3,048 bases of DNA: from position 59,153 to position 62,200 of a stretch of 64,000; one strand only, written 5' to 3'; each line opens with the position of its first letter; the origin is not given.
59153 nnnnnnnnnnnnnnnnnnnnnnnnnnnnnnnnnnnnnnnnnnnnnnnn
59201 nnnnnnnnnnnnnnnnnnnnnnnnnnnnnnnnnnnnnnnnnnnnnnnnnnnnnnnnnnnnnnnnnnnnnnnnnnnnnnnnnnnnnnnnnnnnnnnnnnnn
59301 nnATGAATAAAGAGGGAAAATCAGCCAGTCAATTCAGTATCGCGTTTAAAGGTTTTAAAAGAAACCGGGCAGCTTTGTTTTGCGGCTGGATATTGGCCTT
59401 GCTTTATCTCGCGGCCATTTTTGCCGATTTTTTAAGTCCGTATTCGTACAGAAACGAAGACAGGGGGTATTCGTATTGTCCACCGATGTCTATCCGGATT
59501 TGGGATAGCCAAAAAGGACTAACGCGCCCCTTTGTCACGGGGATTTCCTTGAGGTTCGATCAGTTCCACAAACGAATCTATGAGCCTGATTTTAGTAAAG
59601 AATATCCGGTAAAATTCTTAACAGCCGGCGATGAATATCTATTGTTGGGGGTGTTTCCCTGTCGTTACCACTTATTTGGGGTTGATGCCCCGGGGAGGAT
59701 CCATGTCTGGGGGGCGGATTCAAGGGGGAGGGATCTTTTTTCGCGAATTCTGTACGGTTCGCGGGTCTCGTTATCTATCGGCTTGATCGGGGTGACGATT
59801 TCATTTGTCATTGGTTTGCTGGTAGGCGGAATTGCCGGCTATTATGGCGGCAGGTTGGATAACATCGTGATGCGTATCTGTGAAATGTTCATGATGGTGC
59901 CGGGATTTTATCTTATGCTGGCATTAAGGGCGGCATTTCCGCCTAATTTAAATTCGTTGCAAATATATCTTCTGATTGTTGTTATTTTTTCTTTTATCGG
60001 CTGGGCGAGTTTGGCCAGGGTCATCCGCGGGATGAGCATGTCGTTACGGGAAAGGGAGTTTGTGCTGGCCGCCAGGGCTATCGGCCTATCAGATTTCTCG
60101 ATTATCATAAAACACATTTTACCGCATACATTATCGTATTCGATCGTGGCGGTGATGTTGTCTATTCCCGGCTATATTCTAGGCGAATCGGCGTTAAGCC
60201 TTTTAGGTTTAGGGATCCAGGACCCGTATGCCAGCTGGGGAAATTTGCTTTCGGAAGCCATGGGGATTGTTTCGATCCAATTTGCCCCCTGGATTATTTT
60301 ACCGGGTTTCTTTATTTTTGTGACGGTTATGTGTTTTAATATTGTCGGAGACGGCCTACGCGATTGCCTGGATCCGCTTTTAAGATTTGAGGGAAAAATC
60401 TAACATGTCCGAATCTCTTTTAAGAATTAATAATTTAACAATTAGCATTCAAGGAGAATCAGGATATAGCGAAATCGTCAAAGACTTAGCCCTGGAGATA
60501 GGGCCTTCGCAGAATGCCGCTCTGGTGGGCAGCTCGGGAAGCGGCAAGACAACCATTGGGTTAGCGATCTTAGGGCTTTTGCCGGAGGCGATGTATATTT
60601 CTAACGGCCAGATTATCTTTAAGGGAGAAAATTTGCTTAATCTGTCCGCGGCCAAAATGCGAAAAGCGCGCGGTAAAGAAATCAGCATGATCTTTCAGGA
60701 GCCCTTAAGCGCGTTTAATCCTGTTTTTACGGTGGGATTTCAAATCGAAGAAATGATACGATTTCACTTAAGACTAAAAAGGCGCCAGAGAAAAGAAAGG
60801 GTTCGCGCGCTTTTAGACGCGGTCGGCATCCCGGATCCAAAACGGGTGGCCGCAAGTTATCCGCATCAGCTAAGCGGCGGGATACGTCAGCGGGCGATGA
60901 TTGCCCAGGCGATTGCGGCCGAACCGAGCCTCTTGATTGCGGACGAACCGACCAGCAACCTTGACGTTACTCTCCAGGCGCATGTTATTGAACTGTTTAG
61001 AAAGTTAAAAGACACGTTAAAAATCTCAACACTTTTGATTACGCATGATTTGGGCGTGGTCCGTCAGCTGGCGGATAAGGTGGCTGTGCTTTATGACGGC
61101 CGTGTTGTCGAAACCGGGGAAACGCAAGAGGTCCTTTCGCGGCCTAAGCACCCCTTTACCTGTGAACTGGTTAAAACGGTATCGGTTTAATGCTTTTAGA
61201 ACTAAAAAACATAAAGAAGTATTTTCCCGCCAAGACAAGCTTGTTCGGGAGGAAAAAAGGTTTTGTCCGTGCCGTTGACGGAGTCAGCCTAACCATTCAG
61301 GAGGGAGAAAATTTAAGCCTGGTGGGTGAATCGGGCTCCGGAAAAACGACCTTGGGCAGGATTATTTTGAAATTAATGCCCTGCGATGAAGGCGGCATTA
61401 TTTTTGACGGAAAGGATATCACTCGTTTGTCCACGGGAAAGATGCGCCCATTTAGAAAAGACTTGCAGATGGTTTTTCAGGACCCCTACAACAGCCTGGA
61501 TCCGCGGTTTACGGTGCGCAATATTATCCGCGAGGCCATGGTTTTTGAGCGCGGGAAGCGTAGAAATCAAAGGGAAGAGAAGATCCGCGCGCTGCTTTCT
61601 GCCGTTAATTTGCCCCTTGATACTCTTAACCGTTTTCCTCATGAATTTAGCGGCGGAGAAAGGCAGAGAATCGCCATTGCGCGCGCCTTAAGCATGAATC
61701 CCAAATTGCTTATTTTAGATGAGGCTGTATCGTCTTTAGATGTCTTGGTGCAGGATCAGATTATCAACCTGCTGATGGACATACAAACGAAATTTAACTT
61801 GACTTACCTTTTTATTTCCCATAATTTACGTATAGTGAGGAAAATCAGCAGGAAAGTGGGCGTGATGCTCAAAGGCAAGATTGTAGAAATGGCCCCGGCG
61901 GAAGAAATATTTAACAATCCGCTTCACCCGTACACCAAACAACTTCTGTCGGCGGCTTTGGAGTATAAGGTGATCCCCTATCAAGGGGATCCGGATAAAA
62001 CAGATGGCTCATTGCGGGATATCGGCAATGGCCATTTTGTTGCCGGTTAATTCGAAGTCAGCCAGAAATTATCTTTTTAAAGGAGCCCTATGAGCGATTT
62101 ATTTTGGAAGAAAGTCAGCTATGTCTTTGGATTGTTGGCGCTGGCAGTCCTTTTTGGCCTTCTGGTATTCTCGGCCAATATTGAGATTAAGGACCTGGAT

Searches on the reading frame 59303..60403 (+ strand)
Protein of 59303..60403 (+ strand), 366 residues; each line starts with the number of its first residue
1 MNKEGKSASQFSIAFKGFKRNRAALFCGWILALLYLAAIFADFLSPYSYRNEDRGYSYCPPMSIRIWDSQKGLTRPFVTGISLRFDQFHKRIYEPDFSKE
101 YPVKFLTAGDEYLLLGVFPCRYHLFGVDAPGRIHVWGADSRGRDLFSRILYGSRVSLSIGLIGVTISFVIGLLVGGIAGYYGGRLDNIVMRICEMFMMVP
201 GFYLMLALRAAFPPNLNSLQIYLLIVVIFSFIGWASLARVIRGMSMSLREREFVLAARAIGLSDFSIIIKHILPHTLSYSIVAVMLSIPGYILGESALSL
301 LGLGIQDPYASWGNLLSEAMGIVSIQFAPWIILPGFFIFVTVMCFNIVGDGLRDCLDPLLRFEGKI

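Call 15: search_protein_families(library=ncbifam, proteins=[window:59303-60403:+], max_evalue=1e-8)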
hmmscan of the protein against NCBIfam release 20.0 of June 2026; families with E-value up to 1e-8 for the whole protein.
window:59303-60403:+ (366 aa): 15 families
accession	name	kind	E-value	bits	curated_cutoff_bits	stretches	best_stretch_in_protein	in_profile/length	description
NF045476.1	Opp4C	equivalog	2.8e-82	276.1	350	1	129-358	52-277/278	oligopeptide ABC transporter permease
NF045475.1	Opp3C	equivalog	9.3e-63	212.3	450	1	6-361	19-328/328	oligopeptide ABC transporter permease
TIGR02790.1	nickel_nikC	equivalog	7.4e-61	206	358.45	1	132-357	40-258/258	nickel ABC transporter permease subunit NikC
NF045473.1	Opp1C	equivalog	1.3e-59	201.8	350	1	133-358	47-265/267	nickel/cobalt ABC transporter permease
NF045474.1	Opp2C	equivalog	5e-59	199.8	300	1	129-357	15-236/236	nickel transporter permease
NF011662.0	PRK15082.1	equivalog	1.2e-58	198.9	484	1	128-360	75-300/303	glutathione ABC transporter permease GsiD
NF011935.0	PRK15406.1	equivalog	3.6e-58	197.7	433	1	134-358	82-299/302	oligopeptide ABC transporter permease OppC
NF007738.0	PRK10417.1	equivalog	9.8e-57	192.5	335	1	129-362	47-273/277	nickel ABC transporter permease subunit NikC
NF007376.0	PRK09881.1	equivalog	6.3e-49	166.6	434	1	128-359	68-292/298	D,D-dipeptide ABC transporter permease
NF008160.0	PRK10913.1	equivalog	1.9e-48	165.4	483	1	133-361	78-299/300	dipeptide ABC transporter permease DppC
NF047573.1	opine_perm_CntC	exception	7.9e-45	153.3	440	1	134-359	52-270/271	staphylopine uptake ABC transporter permease subunit CntC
NF043080.1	MMSYN1_0166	equivalog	3.6e-38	131.2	370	1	128-358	77-303/307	oligopeptide ABC transporter permease OppC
NF011596.0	PRK15021.1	subfamily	2.1e-33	115.8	439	1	16-358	13-337/341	microcin C ABC transporter permease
NF011691.0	PRK15111.1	equivalog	4.7e-28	98.6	379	1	136-355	78-290/296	putrescine export ABC transporter permease SapC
NF045470.1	Opp2B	equivalog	4.3e-09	36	350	1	142-296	80-242/300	nickel ABC transporter permease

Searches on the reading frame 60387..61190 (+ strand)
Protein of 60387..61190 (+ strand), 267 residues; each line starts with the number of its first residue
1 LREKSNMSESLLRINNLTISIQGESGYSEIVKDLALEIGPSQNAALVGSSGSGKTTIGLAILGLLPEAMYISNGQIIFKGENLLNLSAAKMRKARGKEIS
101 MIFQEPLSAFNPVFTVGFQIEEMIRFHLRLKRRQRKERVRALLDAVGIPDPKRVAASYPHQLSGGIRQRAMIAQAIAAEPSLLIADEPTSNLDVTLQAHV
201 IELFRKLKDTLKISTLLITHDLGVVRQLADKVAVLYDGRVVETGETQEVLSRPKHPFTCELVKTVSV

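Call 15: search_protein_families(library=ncbifam, proteins=[window:60387-61190:+], max_evalue=1e-8)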
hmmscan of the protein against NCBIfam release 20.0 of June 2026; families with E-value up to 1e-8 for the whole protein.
window:60387-61190:+ (267 aa): 170 families (the best 25 are shown)
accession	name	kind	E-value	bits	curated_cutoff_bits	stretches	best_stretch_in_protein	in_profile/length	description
NF011713.0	PRK15134.1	equivalog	1e-76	258.7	834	1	7-263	1-258/529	microcin C ABC transporter ATP-binding protein YejF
NF047576.1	opine_ATP_CntF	equivalog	6.2e-74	248.5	385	1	11-264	2-252/264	staphylopine uptake ABC transporter ATP-binding protein CntF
NF047578.1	opine_ATP_CntD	equivalog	1.6e-73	247.3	380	1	11-264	2-252/266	staphylopine uptake ABC transporter ATP-binding protein CntD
NF008246.0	PRK11022.1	equivalog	2.2e-72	243.9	541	1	10-264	2-256/326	dipeptide ABC transporter ATP-binding protein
NF043079.1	MMSYN1_0167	equivalog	3.2e-72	244.1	740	1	89-263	298-472/561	oligopeptide ABC transporter ATP-binding protein OppD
TIGR02770.1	nickel_nikD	equivalog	7.2e-72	241.5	318.7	1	30-263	1-227/230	nickel import ATP-binding protein NikD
NF007613.0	PRK10261.1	equivalog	5.9e-70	236.4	1077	1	8-265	9-272/623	glutathione ABC transporter ATP-binding protein GsiA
NF007010.1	PRK09473.1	subfamily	1e-68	231.5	575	1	11-265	1-254/318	oligopeptide ABC transporter ATP-binding protein OppD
TIGR02769.1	nickel_nikE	equivalog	8.8e-57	192.6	332.55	1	20-263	16-251/265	nickel import ATP-binding protein NikE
NF008453.0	PRK11308.1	subfamily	2.9e-56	191.1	408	1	29-263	36-263/334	dipeptide ABC transporter ATP-binding protein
NF011659.0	PRK15079.1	equivalog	5.2e-56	189.8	540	1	31-266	40-269/334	murein tripeptide/oligopeptide ABC transporter ATP binding protein OppF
NF007739.0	PRK10419.1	subfamily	3.3e-55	187.5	354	1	19-250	16-240/268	nickel ABC transporter ATP-binding protein NikE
NF011674.0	PRK15093.1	equivalog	5.5e-55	186.8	627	1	10-265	2-262/330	putrescine export ABC transporter ATP-binding protein SapD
NF043078.1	MMSYN1_0168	equivalog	8.7e-49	166.7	800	1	137-265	471-597/649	oligopeptide ABC transporter ATP-binding protein OppF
NF043071.1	DppF_dipep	equivalog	3.4e-47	161.4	660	1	38-263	46-264/331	dipeptide ABC transporter ATP-binding subunit DppF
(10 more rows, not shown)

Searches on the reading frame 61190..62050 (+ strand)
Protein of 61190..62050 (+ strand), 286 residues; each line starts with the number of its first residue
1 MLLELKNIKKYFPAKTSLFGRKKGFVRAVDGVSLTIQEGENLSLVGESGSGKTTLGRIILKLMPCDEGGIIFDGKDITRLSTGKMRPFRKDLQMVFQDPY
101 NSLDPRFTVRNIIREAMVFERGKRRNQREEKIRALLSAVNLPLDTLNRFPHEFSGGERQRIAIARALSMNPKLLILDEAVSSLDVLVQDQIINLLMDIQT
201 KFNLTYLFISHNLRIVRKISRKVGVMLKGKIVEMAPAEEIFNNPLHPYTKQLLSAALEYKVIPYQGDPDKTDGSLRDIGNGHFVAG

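Call 15: search_protein_families(library=ncbifam, proteins=[window:61190-62050:+], max_evalue=1e-8)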
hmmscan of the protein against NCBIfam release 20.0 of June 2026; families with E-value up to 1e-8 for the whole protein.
window:61190-62050:+ (286 aa): 178 families (the best 25 are shown)
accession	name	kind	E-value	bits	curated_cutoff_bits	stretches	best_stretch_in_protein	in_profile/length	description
NF007613.0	PRK10261.1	equivalog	1.6e-84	284.5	1077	1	2-255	313-566/623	glutathione ABC transporter ATP-binding protein GsiA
NF008453.0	PRK11308.1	subfamily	1.3e-83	281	408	1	2-256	12-265/334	dipeptide ABC transporter ATP-binding protein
NF011659.0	PRK15079.1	equivalog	6.9e-79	265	540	1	1-256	10-268/334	murein tripeptide/oligopeptide ABC transporter ATP binding protein OppF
NF011713.0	PRK15134.1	equivalog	6.1e-76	256.1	834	1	2-254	275-527/529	microcin C ABC transporter ATP-binding protein YejF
TIGR02769.1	nickel_nikE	equivalog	1.3e-74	251.1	332.55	1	2-258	2-255/265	nickel import ATP-binding protein NikE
NF043071.1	DppF_dipep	equivalog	3.5e-74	250.2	660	1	2-256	13-266/331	dipeptide ABC transporter ATP-binding subunit DppF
NF043078.1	MMSYN1_0168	equivalog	5.5e-73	246.6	800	2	123-255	464-596/649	oligopeptide ABC transporter ATP-binding protein OppF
NF007739.0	PRK10419.1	subfamily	4.8e-69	232.9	354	1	2-256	3-254/268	nickel ABC transporter ATP-binding protein NikE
NF008246.0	PRK11022.1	equivalog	4.9e-55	186.9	541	1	18-259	12-260/326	dipeptide ABC transporter ATP-binding protein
NF047576.1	opine_ATP_CntF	equivalog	1.4e-53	181.8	385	1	29-256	20-253/264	staphylopine uptake ABC transporter ATP-binding protein CntF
NF011692.0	PRK15112.1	equivalog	2.2e-53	181.6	452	1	2-256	5-254/269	putrescine export ABC transporter ATP-binding protein SapF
NF047578.1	opine_ATP_CntD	equivalog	5.7e-53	179.9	380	1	29-256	20-253/266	staphylopine uptake ABC transporter ATP-binding protein CntD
NF007010.1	PRK09473.1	subfamily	3.6e-52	177.1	575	1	19-255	11-253/318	oligopeptide ABC transporter ATP-binding protein OppD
TIGR02770.1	nickel_nikD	equivalog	1e-51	175.5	318.7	1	29-256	2-229/230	nickel import ATP-binding protein NikD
NF043079.1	MMSYN1_0167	equivalog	5.8e-50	170.6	740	1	90-255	306-473/561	oligopeptide ABC transporter ATP-binding protein OppD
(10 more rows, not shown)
